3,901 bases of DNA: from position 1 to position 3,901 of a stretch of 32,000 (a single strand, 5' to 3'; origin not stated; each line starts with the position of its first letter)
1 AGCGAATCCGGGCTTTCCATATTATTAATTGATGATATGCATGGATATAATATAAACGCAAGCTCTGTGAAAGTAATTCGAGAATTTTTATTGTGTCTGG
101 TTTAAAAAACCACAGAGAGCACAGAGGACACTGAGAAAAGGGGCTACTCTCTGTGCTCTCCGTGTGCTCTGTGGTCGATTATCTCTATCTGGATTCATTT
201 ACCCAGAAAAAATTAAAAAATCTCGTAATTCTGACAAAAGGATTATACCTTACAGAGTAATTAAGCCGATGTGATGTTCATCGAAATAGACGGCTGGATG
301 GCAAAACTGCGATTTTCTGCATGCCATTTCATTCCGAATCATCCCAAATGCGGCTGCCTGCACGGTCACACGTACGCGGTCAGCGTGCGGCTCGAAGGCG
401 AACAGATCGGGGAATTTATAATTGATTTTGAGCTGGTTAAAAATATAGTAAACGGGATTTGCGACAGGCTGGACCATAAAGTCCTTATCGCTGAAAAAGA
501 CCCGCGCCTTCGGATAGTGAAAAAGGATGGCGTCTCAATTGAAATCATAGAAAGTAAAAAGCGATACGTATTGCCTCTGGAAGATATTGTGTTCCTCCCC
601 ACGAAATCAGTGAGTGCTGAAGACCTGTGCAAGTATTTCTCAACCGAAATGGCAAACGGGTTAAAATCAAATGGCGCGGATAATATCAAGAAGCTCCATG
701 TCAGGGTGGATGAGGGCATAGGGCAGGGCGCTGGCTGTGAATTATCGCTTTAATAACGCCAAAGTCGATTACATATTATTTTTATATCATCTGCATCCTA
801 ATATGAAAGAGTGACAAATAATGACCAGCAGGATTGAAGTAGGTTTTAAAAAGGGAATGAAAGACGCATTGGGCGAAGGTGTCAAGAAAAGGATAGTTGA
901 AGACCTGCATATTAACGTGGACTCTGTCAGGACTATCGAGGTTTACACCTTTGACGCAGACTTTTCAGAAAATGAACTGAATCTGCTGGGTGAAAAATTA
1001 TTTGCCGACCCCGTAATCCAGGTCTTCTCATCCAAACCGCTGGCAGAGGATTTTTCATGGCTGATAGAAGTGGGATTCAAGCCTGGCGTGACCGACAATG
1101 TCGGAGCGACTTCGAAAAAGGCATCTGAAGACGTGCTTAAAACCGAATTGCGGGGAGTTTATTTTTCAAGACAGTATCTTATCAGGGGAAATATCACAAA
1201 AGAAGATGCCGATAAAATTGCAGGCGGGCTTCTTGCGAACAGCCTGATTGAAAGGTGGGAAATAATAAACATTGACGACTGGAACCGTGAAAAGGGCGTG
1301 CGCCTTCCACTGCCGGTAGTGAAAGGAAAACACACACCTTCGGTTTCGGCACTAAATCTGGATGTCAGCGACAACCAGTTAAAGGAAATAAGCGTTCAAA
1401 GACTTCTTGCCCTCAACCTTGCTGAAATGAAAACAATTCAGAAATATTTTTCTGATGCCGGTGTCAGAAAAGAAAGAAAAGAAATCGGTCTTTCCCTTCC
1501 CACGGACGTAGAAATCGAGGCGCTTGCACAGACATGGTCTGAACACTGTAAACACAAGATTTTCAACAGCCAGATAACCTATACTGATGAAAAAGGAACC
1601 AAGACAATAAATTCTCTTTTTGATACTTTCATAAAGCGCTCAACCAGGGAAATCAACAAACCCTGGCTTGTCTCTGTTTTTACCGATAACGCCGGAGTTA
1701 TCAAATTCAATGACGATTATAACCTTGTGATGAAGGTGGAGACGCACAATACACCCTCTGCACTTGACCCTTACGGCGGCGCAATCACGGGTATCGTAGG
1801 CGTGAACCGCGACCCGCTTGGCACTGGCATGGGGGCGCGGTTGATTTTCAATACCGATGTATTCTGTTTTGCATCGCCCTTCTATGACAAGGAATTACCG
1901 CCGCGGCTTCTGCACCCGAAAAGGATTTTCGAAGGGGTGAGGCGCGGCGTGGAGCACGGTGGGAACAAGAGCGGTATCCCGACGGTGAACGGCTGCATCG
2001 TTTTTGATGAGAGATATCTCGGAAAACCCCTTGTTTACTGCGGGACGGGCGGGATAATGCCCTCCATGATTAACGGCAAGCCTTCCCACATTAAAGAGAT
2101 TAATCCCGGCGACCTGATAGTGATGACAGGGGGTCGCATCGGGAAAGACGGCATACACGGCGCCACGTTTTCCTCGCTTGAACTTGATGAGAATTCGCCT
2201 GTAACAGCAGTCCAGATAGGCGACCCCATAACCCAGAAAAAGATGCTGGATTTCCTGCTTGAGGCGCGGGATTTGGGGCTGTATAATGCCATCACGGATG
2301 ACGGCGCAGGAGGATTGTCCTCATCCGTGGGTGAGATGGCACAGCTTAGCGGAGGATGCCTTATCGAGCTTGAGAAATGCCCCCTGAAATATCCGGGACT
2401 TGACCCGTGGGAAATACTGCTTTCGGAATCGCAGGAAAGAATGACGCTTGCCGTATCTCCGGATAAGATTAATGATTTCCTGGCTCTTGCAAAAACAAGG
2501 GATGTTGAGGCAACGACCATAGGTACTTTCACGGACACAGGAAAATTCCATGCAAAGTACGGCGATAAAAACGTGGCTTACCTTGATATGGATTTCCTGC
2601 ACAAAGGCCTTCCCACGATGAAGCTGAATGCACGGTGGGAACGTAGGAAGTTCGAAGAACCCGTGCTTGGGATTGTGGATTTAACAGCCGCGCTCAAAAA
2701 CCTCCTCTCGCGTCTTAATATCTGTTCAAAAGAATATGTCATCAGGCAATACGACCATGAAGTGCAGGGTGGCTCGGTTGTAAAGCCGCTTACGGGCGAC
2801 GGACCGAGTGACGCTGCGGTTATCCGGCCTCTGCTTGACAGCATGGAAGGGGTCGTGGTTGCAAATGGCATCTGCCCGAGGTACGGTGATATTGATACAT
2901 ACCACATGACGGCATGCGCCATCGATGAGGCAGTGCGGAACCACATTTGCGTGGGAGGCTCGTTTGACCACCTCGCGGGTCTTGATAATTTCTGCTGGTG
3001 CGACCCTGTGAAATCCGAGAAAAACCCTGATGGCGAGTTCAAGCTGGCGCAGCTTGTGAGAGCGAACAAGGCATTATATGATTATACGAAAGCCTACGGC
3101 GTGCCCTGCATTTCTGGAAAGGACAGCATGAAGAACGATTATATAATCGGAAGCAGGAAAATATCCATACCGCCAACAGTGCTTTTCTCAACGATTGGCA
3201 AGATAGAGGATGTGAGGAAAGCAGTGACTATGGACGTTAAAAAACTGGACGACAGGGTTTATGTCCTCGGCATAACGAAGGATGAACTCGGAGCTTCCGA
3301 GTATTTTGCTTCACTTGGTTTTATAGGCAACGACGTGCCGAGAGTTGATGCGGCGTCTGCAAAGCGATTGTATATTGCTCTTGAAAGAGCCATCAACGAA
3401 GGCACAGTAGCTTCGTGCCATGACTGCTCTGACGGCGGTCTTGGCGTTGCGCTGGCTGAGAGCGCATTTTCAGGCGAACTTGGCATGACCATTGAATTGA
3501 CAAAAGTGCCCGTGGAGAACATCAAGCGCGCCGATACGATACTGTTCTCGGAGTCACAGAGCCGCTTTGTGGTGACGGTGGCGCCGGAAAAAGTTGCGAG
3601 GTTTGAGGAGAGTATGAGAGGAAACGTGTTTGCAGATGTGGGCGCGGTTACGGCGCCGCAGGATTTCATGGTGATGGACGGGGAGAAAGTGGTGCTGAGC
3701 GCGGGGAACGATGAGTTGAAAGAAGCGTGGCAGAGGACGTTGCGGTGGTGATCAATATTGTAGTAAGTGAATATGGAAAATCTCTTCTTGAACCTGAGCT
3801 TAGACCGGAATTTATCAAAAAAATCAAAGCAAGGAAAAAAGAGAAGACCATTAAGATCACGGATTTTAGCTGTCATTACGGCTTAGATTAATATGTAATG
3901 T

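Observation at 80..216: Family of roughly 130-nt hairpin elements built from CACAGAG-type 9-mers: three same-orientation copies in 18 kb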

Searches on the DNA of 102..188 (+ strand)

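Call 54: build_rna_model(alignment_id=A4, structure=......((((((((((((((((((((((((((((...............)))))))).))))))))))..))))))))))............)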
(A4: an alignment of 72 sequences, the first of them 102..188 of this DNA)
Model R1 built from alignment A4 (72 sequences, 92 columns); structure: as given.
model positions 87; base pairs 28; branch points 0; effective number of sequences 1.67; information 0.655 bits per position. Calibrated on 0.2 Mb of random sequence (short: E-values are rough).
structure used (alignment columns):
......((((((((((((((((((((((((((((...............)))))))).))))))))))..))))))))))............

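Call 55: search_with_rna_model(model_id=R1, sources=[window, L245, L246, L247, L248, L110, L081, L031, L077], max_evalue=1)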
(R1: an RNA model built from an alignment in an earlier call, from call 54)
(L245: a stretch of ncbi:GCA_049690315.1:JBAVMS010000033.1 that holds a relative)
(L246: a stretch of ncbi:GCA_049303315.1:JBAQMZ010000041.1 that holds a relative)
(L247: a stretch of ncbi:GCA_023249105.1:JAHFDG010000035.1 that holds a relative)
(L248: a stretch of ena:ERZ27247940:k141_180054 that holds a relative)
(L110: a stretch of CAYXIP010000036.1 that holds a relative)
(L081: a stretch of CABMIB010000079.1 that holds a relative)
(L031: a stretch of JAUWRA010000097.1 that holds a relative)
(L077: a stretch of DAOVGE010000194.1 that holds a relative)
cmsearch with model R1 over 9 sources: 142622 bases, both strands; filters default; matches with E-value up to 1: 27.
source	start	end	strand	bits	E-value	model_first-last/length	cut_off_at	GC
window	12676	12760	+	95.3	1.6e-25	1-87/87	no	0.42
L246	9852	9938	+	94.4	3.2e-25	1-87/87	no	0.49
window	17945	18032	+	88.4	2e-23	1-87/87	no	0.48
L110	2601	2688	-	87.7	3.2e-23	1-87/87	no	0.48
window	102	188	+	84.6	2.8e-22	1-87/87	no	0.47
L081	616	704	+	83.3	6.5e-22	1-87/87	no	0.44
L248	18017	18103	-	70.1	6.1e-18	1-87/87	no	0.45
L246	9846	9932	-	62.1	1.5e-15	1-87/87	no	0.48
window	12670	12754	-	61.4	2.5e-15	1-87/87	no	0.44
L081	609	698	-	59.8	7.5e-15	1-87/87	no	0.42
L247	9713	9799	-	57.1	4.7e-14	1-87/87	no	0.52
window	96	182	-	56.6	7e-14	1-87/87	no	0.48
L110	2607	2694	+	55.1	1.9e-13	1-87/87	no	0.48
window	17939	18026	-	54.1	3.9e-13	1-87/87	no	0.48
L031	4799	4888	+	52.2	1.4e-12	1-87/87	no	0.52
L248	18023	18107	+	50.9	3.6e-12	1-87/87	no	0.44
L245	4505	4585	+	48.8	1.5e-11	1-87/87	no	0.47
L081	740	828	-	46.2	9.3e-11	1-87/87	no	0.47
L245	4499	4579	-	45.6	1.3e-10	1-87/87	no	0.44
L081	746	835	+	43.9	4.3e-10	1-87/87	no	0.47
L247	9719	9804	+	43.5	6e-10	1-87/87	no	0.51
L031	4797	4882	-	42.4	1.3e-09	1-87/87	no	0.51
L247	20286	20419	-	26.9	5.6e-05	1-87/87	no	0.57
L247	20292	20425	+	24.4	0.00032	1-87/87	no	0.54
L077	940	1037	-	17.1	0.049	1-87/87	no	0.51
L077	946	1043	+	15.4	0.16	1-87/87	no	0.51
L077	1312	1367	-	13.2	0.73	1-87/87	no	0.41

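Call 79: search_with_rna_model(model_id=R1, sources=[L121, L130, L131, L133, L137, L140, L143, L147, L151, L152, L155, L156, L161, L162, L163, L164, L167, L170, L172, L174, L175, L181, L183, L190, L191, L193, L198, L200, L205, L206, L208, L213, L217, L223, L227, L234, L122, L124, L148, L179, L132, L235, L195, L177, L188, L189, L142, L153], max_evalue=0.000001)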
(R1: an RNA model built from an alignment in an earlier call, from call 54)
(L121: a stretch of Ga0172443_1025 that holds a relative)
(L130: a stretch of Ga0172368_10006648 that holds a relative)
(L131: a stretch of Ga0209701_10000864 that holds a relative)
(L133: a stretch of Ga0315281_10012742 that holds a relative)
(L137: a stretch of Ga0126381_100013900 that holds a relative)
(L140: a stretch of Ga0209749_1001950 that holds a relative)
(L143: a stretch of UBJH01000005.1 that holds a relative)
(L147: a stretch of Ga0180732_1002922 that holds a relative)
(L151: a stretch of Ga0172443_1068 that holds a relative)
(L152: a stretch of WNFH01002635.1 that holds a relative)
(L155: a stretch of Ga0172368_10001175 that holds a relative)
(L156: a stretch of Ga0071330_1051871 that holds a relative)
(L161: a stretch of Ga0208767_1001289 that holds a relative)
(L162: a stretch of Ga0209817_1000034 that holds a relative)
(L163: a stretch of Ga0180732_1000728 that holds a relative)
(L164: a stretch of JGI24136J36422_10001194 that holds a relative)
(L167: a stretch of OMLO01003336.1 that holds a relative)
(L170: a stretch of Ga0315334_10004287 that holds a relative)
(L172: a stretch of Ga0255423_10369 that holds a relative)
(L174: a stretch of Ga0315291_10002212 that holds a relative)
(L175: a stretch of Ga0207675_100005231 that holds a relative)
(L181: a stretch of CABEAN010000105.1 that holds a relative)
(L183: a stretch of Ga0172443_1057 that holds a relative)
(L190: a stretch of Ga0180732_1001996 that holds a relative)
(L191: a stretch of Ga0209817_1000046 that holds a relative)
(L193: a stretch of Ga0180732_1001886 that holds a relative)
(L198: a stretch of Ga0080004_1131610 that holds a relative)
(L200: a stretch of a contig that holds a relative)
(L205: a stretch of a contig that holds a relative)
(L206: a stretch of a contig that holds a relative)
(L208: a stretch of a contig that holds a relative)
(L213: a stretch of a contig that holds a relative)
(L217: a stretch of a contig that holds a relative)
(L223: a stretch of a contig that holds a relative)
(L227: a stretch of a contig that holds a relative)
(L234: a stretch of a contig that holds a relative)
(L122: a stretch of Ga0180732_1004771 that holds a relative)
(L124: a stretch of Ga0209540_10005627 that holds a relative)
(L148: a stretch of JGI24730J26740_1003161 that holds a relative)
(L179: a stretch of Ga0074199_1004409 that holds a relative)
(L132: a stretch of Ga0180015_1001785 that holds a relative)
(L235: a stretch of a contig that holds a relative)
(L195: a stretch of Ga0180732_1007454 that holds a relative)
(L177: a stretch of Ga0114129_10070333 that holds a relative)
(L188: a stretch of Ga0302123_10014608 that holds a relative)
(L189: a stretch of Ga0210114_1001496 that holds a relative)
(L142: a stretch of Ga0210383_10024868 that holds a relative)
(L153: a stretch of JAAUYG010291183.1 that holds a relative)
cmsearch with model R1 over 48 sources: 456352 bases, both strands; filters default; matches with E-value up to 0.000001: 73.
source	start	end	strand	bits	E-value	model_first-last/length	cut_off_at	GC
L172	6930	7016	+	102.3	4.3e-27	1-87/87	no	0.44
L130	3368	3452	+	98.2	7.2e-26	1-87/87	no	0.41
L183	6735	6821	-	97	1.6e-25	1-87/87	no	0.46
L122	3567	3653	-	96.3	2.6e-25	1-87/87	no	0.46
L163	1143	1227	+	95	6.5e-25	1-87/87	no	0.44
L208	5697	5783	-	93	2.6e-24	1-87/87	no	0.45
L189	1346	1431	+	92.9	2.8e-24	1-87/87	no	0.45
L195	4373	4457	-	92.6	3.4e-24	1-87/87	no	0.4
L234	2088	2174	-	92.4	3.9e-24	1-87/87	no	0.46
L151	2219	2301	+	91.8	6e-24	1-87/87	no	0.42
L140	3212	3298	+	91.7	6.2e-24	1-87/87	no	0.49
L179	1462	1548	-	91.7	6.2e-24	1-87/87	no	0.49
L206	5802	5888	-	91.6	6.9e-24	1-87/87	no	0.47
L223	4782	4864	+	91.5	7.4e-24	1-87/87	no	0.47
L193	2956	3037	-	91.1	9.8e-24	1-87/87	no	0.44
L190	7250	7336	+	89.4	3.2e-23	1-87/87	no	0.44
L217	5103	5184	-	88.8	4.8e-23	1-87/87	no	0.44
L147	2197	2283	+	88.5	5.8e-23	1-87/87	no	0.48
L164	5318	5402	-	87.5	1.2e-22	1-87/87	no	0.46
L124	3229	3313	-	87.5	1.2e-22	1-87/87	no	0.46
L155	3680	3762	-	87.1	1.6e-22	1-87/87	no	0.47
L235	918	1000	-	86.8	1.9e-22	1-87/87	no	0.47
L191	4637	4719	+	85.8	3.8e-22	1-87/87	no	0.48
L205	6822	6905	-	85.1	6.3e-22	1-87/87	no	0.48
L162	3367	3449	-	84.9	6.8e-22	1-87/87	no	0.52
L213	4045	4127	-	83.2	2.2e-21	1-87/87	no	0.48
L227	4104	4188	-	81.9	5.8e-21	1-87/87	no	0.51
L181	9287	9368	+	80.3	1.7e-20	1-87/87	no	0.49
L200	7095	7179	-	79.3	3.3e-20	1-87/87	no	0.44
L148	3655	3741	-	79.3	3.4e-20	1-87/87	no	0.51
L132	4930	5016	-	78.9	4.3e-20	1-87/87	no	0.52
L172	6924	7010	-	74.9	6.9e-19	1-87/87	no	0.44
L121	2812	2893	-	73.3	2.2e-18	1-87/87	no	0.43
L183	6741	6827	+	66.2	2.8e-16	1-87/87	no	0.45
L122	3573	3659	+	65.8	3.7e-16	1-87/87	no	0.45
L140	3206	3292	-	65.1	6.1e-16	1-87/87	no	0.48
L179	1468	1554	+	65.1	6.1e-16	1-87/87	no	0.48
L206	5808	5894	+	64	1.3e-15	1-87/87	no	0.46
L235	924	1005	+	64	1.3e-15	1-87/87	no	0.46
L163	1137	1221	-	63.4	2e-15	1-87/87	no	0.42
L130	3364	3446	-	62.7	3.1e-15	1-87/87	no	0.43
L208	5703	5789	+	62.6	3.5e-15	1-87/87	no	0.44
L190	7244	7330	-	62.3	4.2e-15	1-87/87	no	0.41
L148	3661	3747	+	62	5.2e-15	1-87/87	no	0.48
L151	2213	2295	-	61.9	5.5e-15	1-87/87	no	0.39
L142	266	354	-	61.6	6.8e-15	1-87/87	no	0.43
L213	4051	4132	+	61.4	7.8e-15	1-87/87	no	0.49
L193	2962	3040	+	60.2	1.9e-14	1-87/87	no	0.47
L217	5109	5190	+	58.3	6.9e-14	1-87/87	no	0.46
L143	6720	6793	-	58.2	7e-14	1-87/87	no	0.45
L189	1340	1425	-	57.8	9.7e-14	1-87/87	no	0.45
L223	4781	4858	-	55.9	3.5e-13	1-87/87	no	0.45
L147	2192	2277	-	55.6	4.4e-13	1-87/87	no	0.49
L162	3373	3450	+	55.2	5.7e-13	1-87/87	no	0.5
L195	4379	4463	+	53.7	1.6e-12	1-87/87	no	0.41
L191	4636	4713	-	53.2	2.4e-12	1-87/87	no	0.46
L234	2094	2180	+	53.1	2.4e-12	1-87/87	no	0.46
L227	4110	4192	+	52.9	2.9e-12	1-87/87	no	0.48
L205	6828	6911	+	52.8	3.1e-12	1-87/87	no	0.49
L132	4936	5022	+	51.5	7.3e-12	1-87/87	no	0.49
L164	5324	5407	+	51.5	7.7e-12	1-87/87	no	0.44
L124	3235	3318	+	51.5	7.7e-12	1-87/87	no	0.44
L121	2818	2899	+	51.3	8.4e-12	1-87/87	no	0.43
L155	3686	3766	+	51.1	9.9e-12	1-87/87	no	0.46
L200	7101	7183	+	48.5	5.9e-11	1-87/87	no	0.41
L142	272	360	+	45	6.8e-10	1-87/87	no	0.44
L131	3261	3348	+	44.6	9e-10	1-87/87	no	0.44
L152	491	578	+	44.6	9e-10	1-87/87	no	0.44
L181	9286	9362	-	43.9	1.5e-09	1-87/87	no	0.47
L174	489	569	-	42.2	4.7e-09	1-87/87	no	0.43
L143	6726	6799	+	39.7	2.7e-08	1-87/87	no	0.45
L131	3255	3342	-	37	1.6e-07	1-87/87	no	0.44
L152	485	572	-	37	1.6e-07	1-87/87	no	0.44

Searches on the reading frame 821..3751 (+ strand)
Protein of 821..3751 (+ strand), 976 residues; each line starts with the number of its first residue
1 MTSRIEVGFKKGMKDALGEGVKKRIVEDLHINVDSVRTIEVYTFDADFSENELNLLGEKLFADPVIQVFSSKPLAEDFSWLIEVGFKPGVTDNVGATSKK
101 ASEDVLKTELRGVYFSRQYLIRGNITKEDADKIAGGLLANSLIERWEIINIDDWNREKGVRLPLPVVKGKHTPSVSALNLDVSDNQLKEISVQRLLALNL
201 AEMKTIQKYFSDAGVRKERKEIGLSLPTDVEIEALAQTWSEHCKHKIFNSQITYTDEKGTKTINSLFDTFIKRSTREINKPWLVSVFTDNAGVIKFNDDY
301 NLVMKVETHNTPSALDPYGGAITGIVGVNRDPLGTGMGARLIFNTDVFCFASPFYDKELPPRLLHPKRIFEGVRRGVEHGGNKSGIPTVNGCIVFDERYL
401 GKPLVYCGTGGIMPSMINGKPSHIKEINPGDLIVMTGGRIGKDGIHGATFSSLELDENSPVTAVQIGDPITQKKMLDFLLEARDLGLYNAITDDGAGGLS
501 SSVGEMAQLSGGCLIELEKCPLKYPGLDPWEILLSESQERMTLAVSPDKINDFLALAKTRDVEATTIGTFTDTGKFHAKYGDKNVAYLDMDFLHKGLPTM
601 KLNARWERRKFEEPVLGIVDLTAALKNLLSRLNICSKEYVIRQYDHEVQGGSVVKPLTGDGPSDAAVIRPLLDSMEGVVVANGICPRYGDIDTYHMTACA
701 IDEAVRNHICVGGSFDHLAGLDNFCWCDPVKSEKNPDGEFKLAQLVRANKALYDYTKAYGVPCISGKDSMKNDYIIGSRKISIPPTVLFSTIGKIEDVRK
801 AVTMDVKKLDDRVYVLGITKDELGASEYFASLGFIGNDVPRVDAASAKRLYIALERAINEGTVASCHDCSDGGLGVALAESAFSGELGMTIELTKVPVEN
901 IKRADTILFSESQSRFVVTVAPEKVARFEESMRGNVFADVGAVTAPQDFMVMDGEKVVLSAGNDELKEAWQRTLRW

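Call 70: search_protein_families(library=pfam, proteins=[window:821-3751:+], max_evalue=0.001)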
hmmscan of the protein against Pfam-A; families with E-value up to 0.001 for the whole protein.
window:821-3751:+ (976 aa): 4 families
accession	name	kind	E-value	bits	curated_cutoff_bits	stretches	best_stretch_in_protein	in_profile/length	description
PF02769.27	AIRS_C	-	4.1e-52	176.9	23.1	2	429-578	2-153/156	AIR synthase related protein, C-terminal domain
PF00586.29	AIRS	-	5.9e-23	81.9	24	2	289-412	2-111/112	AIR synthase related protein, N-terminal domain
PF18072.6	FGAR-AT_linker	-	5.4e-15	56.1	26.6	1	187-246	1-50/50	Formylglycinamide ribonucleotide amidotransferase linker domain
PF02700.19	PurS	-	2.1e-10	41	22.2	1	4-70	3-74/77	Phosphoribosylformylglycinamidine (FGAM) synthase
